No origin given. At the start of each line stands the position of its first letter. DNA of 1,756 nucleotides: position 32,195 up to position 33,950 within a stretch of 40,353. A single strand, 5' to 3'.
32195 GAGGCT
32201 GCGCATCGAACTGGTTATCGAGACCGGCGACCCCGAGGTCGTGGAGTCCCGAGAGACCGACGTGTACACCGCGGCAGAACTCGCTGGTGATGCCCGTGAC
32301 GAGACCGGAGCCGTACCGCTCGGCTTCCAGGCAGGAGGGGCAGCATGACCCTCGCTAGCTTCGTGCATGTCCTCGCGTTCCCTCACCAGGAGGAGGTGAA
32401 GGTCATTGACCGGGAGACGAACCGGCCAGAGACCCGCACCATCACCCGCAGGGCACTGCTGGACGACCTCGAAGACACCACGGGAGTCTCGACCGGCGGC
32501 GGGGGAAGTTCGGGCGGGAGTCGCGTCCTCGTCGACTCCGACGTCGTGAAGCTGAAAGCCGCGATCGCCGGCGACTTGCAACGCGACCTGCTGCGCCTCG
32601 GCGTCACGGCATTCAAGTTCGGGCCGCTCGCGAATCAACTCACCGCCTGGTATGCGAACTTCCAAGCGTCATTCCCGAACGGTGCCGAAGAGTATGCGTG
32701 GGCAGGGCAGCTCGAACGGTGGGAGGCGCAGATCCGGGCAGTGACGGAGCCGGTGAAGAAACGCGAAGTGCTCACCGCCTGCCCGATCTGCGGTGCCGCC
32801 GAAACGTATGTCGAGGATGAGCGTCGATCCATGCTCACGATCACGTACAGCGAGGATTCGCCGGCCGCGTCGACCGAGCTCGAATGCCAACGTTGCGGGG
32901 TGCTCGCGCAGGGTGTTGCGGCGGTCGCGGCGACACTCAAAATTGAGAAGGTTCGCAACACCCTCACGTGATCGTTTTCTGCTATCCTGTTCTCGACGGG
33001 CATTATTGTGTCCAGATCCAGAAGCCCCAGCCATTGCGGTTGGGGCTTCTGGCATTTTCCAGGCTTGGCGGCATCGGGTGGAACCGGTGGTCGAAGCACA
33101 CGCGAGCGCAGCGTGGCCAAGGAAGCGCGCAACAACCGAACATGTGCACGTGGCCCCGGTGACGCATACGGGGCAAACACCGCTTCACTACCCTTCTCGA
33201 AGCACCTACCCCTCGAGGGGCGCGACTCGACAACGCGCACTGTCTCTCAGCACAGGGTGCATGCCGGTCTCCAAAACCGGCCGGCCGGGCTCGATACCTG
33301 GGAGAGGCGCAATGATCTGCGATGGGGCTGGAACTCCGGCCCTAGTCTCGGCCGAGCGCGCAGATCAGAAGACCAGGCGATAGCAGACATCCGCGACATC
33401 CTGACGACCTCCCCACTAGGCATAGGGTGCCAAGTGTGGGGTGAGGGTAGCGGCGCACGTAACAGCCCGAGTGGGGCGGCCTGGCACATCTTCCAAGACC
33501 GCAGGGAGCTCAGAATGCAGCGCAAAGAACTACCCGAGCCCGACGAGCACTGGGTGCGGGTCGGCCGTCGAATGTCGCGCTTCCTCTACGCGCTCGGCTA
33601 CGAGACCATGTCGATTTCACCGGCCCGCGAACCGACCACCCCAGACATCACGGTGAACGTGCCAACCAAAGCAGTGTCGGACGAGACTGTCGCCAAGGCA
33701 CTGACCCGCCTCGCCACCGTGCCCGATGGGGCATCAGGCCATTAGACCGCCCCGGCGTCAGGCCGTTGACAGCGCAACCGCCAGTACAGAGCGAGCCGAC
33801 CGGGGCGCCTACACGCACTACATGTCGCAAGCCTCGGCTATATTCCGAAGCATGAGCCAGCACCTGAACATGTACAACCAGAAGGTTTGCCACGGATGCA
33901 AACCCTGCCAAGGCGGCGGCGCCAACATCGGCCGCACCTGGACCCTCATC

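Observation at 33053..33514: About 460-nt ORF-free, hairpin-dense region between the early-operon terminator and the first late gene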

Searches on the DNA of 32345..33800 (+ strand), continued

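Call 89: search_dna_similar(query=L226:1090-1400:+, collection=phages, mode=distant, max_evalue=0.1)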
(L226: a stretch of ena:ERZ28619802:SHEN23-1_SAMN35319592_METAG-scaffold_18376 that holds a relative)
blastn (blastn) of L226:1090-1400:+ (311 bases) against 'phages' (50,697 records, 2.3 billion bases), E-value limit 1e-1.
Records with a match: 10; places in all: 10; records where one place covers at least 80% of the query: 0.
Best place of each record, by identity: 90-95% 10.
By first word of the organism name: Pseudomonas 7; Stenotrophomonas 2; Xanthomonas 1.
By host as written in the record: Pseudomonas aeruginosa PA25 2; Stenotrophomonas maltophilia D1585 2; Pseudomonas aeruginosa ATCC 9027 2; Pseudomonas aeruginosa MH29 (DSM 22043) 1; Pseudomonas aeruginosa BWKH29 1; Xanthomonas arboricola pv. juglandis IVIA 1317-1a 1; Pseudomonas aeruginosa 1.
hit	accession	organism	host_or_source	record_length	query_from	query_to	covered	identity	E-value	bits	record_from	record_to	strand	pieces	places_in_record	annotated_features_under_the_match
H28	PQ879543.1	Pseudomonas phage vB_PaeS_22043_B8_1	Pseudomonas aeruginosa MH29 (DSM 22043)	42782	3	30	9%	92.9%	9e-2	43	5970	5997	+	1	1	none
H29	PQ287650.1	Pseudomonas phage HHBS29_1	Pseudomonas aeruginosa BWKH29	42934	3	30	9%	92.9%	9e-2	43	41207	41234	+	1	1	hypothetical protein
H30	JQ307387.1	Pseudomonas phage vB_Pae-Kakheti25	Pseudomonas aeruginosa PA25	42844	3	30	9%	92.9%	9e-2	43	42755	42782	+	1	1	none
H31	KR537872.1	Stenotrophomonas phage vB_SmaS-DLP_1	Stenotrophomonas maltophilia D1585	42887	3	30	9%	92.9%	9e-2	43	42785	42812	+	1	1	none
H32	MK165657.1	Pseudomonas phage vB_PaeS_SCUT-S3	Pseudomonas aeruginosa ATCC 9027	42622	3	30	9%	92.9%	9e-2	43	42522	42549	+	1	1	none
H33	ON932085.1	Xanthomonas phage vB_Xar_IVIA-DoCa11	Xanthomonas arboricola pv. juglandis ...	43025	3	30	9%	92.9%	9e-2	43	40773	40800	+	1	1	none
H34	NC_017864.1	Pseudomonas phage vB_Pae-Kakheti25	Pseudomonas aeruginosa PA25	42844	3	30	9%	92.9%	9e-2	43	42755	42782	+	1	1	none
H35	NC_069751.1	Stenotrophomonas phage vB_SmaS-DLP_1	Stenotrophomonas maltophilia D1585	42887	3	30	9%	92.9%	9e-2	43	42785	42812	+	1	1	none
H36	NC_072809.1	Pseudomonas phage vB_PaeS_SCUT-S3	Pseudomonas aeruginosa ATCC 9027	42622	3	30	9%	92.9%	9e-2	43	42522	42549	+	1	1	none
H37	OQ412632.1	Pseudomonas phage PSA-KC1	Pseudomonas aeruginosa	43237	3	30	9%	92.9%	9e-2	43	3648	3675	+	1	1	hypothetical protein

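Call 93: search_with_rna_model(model_id=R1, sources=[L229, L230, L231, L232, L233, L234, L235, L236, L226, L227, L228], max_evalue=1)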
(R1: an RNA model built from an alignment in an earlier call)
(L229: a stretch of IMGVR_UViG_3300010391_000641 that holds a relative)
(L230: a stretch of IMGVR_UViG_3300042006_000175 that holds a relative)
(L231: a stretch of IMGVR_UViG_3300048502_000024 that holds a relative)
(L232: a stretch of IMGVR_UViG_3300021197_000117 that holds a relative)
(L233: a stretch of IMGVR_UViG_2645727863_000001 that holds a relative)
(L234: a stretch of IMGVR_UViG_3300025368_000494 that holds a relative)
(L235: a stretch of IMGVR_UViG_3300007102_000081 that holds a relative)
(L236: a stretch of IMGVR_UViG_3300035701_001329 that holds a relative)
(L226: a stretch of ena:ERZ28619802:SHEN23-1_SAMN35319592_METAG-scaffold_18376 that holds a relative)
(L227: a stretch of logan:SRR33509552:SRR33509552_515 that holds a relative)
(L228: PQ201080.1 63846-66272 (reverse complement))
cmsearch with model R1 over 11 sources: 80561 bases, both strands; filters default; matches with E-value up to 1: 1.
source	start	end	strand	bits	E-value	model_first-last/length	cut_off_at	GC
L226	1167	1293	+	56.1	3.4e-11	1-129/129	no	0.68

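Call 97: search_with_rna_model(model_id=R1, sources=[L237, L238, L239], max_evalue=1, show_alignments=3)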
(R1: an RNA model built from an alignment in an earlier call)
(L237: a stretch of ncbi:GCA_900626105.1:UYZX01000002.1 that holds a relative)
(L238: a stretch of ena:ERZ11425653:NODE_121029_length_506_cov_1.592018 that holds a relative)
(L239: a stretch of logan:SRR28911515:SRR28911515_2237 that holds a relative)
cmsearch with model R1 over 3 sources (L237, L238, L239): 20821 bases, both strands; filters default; matches with E-value up to 1: 2.
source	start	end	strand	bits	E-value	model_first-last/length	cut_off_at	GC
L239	3894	4013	+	41.8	1.5e-08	1-129/129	no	0.68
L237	4773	4904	+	15.4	0.013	1-129/129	no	0.64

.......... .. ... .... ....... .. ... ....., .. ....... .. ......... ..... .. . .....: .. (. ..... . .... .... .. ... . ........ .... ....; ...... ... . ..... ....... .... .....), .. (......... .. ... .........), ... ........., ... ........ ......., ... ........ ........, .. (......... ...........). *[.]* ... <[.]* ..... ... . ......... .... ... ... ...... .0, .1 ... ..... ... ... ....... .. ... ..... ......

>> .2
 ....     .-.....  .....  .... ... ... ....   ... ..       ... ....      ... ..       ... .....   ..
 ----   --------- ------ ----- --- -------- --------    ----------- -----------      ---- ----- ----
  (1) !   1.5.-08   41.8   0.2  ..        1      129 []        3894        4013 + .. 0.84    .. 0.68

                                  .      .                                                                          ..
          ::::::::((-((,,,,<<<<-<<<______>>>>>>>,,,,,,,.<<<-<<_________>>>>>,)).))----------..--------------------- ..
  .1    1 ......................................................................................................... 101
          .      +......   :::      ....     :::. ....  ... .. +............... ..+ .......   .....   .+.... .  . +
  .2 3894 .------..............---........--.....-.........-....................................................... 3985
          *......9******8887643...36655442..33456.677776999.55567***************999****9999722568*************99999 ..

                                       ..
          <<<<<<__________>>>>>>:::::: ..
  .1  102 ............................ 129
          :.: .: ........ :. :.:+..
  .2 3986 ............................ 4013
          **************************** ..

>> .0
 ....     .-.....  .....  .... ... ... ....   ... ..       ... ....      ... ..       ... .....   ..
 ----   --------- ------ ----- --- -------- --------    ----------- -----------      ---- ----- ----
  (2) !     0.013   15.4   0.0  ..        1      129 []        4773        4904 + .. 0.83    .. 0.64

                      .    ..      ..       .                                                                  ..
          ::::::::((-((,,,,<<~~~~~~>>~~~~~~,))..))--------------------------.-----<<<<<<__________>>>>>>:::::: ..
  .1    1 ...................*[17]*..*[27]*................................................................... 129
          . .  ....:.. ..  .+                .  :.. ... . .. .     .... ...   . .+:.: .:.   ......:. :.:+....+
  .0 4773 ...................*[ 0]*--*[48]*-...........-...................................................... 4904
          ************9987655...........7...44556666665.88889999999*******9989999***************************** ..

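Call 107: search_rna_families(source=window, start=33236, end=33318, threshold=evalue, max_evalue=10, show_alignments=2)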
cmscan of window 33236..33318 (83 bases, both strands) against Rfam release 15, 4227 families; matches with E-value up to 10: 3.
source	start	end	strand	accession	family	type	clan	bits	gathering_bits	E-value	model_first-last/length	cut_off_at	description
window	33241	33309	+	RF01852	tRNA-Sec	Gene; tRNA;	CL00001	19.6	47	0.044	1-91/91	no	Selenocysteine transfer RNA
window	33256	33285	+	RF01080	UPD-PKib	Cis-reg;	-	15.3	39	0.9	1-32/32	no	Pseudoknot of upstream pseudoknot domain (UPD) of the 3'UTR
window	33236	33289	-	RF00302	SNORA65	Gene; snRNA; snoRNA; HACA-box;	CL00042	10.6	70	6.8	1-66/127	3'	Small nucleolar RNA SNORA65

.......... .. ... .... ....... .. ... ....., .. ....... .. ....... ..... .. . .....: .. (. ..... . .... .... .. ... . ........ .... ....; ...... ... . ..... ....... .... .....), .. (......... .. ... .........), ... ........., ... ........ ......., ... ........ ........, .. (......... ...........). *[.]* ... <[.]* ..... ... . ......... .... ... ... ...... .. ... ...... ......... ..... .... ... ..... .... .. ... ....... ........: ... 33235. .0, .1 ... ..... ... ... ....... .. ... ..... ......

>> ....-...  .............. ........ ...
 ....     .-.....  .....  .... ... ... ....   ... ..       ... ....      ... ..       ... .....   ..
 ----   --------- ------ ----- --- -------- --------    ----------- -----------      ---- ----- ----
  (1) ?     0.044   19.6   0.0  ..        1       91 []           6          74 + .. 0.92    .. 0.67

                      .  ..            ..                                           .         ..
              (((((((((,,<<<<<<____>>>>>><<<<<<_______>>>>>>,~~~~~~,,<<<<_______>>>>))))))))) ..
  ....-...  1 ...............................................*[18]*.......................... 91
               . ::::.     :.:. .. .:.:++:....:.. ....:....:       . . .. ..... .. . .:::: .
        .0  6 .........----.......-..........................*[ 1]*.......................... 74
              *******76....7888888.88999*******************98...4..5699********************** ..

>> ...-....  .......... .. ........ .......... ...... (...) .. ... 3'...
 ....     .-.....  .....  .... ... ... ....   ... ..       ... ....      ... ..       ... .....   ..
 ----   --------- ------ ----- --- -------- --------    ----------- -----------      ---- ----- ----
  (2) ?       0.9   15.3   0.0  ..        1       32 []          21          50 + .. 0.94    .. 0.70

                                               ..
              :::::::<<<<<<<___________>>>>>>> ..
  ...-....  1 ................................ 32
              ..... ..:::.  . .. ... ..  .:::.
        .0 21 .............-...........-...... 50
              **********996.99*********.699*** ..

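Call 108: search_rna_families(source=L008, start=6078, end=6160, threshold=evalue, max_evalue=10, show_alignments=2)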
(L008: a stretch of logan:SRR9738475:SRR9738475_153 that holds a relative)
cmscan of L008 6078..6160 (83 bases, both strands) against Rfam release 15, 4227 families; matches with E-value up to 10: 4.
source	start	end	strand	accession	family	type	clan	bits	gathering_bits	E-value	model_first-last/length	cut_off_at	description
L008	6083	6151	+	RF01852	tRNA-Sec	Gene; tRNA;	CL00001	24.7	47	0.002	1-91/91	no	Selenocysteine transfer RNA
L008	6086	6150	+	RF01684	mascRNA-menRNA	Gene;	-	11.9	42.5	3.7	1-56/56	no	MALAT1-associated small cytoplasmic RNA/MEN beta RNA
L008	6112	6160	-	RF00081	ArcZ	Gene; sRNA;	-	9.3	66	7.7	70-106/106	5'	ArcZ RNA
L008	6139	6153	-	RF01145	sR14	Gene; snRNA; snoRNA; CD-box;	-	7.4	38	4.9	40-54/54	no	Small nucleolar RNA sR14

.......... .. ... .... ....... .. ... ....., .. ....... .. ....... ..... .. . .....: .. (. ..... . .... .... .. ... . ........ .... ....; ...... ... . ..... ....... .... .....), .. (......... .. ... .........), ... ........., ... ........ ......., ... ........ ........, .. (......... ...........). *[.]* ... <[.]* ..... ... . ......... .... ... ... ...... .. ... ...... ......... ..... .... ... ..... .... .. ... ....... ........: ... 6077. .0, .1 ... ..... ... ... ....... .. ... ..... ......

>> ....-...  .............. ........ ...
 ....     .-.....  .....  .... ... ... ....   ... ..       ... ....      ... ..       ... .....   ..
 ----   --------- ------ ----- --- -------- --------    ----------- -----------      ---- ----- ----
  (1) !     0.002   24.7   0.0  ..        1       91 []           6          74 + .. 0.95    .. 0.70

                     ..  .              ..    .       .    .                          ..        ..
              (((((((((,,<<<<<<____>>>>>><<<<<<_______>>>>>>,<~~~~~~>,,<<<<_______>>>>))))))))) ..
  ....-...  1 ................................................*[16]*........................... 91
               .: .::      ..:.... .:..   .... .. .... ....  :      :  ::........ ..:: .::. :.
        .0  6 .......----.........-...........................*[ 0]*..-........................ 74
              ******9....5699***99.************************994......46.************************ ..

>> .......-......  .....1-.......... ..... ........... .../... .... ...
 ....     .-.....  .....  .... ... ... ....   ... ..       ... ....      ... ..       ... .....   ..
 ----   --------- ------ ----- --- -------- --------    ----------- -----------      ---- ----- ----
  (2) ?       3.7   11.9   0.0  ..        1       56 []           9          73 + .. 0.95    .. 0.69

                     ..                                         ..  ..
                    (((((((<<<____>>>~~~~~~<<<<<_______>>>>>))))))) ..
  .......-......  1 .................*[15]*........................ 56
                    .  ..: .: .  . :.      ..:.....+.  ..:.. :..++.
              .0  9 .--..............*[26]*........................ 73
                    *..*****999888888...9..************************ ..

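Call 127: search_rna_families(source=window, start=33200, end=33245, threshold=evalue, max_evalue=10, show_alignments=3)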
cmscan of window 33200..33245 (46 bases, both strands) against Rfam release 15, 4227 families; matches with E-value up to 10: 0.
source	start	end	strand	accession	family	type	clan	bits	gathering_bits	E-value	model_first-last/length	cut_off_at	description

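Call 132: search_with_rna_model(model_id=R1, sources=[L240, L241, L242, L243, L244, L245, L246, L247, L248, L249, L250, L251, L252, L253, L254, L255, L256, L257, L258, L259, L260, L261, L262, L263, L264, L265, L266, L267, L268, L269, L270, L271, L272, L273, L274, L275, L276, L277, L278, L279, L280, L281, L282, L283, L284, L285, L286, L287, L288, L289], max_evalue=1)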
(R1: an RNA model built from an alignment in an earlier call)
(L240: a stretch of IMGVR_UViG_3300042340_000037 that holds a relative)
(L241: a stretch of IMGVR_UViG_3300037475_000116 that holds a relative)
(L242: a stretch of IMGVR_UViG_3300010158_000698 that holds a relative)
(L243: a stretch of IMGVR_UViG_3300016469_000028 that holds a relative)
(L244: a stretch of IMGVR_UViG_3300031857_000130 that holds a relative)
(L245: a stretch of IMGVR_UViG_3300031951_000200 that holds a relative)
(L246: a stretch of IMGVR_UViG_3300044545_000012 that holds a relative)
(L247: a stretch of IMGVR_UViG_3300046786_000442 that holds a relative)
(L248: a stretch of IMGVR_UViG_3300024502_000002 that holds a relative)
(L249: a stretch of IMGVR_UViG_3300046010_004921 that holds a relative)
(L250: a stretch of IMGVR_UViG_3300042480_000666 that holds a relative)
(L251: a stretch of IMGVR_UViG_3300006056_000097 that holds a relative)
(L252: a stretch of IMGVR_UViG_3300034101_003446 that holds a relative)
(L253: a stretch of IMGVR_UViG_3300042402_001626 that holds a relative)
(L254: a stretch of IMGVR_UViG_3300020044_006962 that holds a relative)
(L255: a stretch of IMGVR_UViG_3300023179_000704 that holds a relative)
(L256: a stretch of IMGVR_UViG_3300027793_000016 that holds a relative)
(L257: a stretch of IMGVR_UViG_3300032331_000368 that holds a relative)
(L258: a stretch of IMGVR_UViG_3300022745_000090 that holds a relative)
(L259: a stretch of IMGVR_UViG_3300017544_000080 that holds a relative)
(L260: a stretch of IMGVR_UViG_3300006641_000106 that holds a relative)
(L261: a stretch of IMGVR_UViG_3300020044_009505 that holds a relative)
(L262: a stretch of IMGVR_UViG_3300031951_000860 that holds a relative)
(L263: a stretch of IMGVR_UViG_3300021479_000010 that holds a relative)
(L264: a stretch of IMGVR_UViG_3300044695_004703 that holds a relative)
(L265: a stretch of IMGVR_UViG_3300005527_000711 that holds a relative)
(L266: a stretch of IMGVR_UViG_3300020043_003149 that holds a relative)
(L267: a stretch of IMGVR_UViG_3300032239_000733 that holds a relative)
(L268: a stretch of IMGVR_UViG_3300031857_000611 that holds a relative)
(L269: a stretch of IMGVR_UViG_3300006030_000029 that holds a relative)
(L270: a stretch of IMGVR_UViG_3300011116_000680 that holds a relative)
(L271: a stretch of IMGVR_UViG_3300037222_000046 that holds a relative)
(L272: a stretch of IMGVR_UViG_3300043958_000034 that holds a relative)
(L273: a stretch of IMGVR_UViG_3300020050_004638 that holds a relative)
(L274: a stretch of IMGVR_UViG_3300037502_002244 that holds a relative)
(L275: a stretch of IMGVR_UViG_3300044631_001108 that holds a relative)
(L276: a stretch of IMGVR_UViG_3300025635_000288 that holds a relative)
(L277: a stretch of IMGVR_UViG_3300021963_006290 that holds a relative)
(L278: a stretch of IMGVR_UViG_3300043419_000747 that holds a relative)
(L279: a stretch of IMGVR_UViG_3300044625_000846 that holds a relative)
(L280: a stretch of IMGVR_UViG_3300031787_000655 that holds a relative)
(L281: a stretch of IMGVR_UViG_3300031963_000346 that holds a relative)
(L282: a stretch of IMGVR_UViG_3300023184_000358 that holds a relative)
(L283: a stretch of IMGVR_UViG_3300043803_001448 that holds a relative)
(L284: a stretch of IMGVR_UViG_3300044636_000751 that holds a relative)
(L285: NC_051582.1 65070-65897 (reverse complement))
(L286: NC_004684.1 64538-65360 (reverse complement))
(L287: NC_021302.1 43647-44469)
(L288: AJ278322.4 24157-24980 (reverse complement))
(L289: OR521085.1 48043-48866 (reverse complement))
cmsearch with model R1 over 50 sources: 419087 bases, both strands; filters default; matches with E-value up to 1: 0.
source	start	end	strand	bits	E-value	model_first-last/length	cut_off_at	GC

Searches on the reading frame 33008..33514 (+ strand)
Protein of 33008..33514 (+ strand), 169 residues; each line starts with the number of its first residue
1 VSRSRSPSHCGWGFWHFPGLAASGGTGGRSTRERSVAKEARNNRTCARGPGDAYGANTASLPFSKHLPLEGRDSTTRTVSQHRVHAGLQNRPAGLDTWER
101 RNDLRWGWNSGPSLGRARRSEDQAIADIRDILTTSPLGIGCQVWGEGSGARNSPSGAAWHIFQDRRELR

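Call 12: search_protein_families(library=phrogs, proteins=[window:33008-33514:+], max_evalue=0.01)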
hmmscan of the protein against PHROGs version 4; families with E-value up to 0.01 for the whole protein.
window:33008-33514:+ (169 aa): 0 families

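Call 13: search_protein_families(library=pfam, proteins=[window:33008-33514:+], max_evalue=0.01)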
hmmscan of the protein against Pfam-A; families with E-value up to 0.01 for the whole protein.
window:33008-33514:+ (169 aa): 0 families

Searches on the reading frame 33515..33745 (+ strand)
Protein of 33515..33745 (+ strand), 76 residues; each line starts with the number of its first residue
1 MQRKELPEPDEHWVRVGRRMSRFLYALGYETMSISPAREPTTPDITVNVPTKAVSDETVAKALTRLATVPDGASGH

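Call 12: search_protein_families(library=phrogs, proteins=[window:33515-33745:+], max_evalue=0.01)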
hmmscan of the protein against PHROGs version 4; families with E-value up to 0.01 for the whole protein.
window:33515-33745:+ (76 aa): 0 families

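Call 13: search_protein_families(library=pfam, proteins=[window:33515-33745:+], max_evalue=0.01)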
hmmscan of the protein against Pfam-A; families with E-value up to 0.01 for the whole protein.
window:33515-33745:+ (76 aa): 0 families

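Call 20: find_related_loci(query=window:33515-33745:+, collection=viral_contigs, flank=4000)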
Query window:33515-33745:+ (76 aa) in viral_contigs; peptide patterns used: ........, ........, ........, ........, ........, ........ (x = any residue, [..] = any of these).
25 stretches matched a pattern; 1 encode a relative of the query (tblastn E <= 1e-3); 1 distinct loci.
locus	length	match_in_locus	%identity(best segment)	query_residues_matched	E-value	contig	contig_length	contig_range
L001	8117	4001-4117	79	1-39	4e-19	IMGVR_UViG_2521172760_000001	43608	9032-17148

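Call 24: find_encoding_contigs(protein=window:33515-33745:+, flank=5000, max_places=10)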
Protein window:33515-33745:+ (76 aa): 24 contigs read that carry it; 1 place shown.
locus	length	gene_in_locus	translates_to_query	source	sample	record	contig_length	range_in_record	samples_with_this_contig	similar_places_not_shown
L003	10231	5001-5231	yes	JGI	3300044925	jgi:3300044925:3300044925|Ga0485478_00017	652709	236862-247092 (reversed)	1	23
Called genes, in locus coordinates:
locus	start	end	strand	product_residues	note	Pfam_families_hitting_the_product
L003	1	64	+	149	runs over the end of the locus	PF00436:SSB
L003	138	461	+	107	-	-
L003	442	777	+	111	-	-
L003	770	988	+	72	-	-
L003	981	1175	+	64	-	-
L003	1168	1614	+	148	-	-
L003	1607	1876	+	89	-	-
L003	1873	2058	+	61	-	-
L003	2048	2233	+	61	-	-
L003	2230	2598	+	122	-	-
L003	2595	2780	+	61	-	-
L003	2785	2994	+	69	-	-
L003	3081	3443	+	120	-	-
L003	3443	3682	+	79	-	-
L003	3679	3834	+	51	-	-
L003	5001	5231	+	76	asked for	-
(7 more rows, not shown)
